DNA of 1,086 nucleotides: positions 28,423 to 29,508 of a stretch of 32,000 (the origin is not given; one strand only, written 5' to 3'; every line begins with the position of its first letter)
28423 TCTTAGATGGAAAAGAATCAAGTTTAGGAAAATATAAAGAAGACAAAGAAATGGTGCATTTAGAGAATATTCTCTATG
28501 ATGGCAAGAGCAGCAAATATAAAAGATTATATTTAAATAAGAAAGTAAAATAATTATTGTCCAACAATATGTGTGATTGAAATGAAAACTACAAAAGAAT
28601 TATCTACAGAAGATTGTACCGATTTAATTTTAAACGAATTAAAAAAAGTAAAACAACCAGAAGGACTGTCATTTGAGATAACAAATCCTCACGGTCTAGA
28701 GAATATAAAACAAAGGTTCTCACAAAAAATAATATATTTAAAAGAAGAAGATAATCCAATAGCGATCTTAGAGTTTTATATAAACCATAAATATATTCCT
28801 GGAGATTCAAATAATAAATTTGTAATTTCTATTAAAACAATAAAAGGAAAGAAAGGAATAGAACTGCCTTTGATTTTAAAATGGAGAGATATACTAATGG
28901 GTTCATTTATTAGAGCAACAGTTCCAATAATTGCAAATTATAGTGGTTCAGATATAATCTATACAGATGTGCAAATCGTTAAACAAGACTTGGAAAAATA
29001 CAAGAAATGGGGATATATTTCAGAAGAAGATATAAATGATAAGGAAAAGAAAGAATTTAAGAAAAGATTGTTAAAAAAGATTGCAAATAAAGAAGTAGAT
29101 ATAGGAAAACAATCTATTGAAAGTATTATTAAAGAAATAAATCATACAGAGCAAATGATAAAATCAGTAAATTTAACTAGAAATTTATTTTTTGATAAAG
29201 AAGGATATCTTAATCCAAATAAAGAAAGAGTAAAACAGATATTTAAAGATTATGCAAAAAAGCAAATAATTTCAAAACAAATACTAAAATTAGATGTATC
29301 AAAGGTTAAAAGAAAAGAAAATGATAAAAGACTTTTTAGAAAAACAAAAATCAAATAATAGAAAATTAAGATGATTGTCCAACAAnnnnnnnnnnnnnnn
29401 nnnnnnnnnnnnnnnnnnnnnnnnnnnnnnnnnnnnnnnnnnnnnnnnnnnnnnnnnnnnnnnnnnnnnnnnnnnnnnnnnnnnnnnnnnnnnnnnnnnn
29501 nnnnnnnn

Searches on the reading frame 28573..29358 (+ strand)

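Call 4: search_protein_families(library=pfam, proteins=[window:28573-29358:+], max_evalue=1)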
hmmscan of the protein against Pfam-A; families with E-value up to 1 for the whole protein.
window:28573-29358:+ (261 aa): 4 families
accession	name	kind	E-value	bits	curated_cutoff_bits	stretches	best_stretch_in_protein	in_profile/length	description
PF02816.24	Alpha_kinase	-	0.29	11.7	21.3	0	119-162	138-175/185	Alpha-kinase family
PF18554.7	PheRS_DBD2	-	0.34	11.3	25.9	1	151-165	15-29/33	PheRS DNA binding domain 2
PF25399.1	DeaD_dimer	-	0.39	11.2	23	1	150-193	2-45/67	RNA helicase DeaD dimerization domain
PF23557.1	TPR_leprecan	-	0.42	10.4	27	1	135-181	140-186/310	Leprecan family TPR-like repeat region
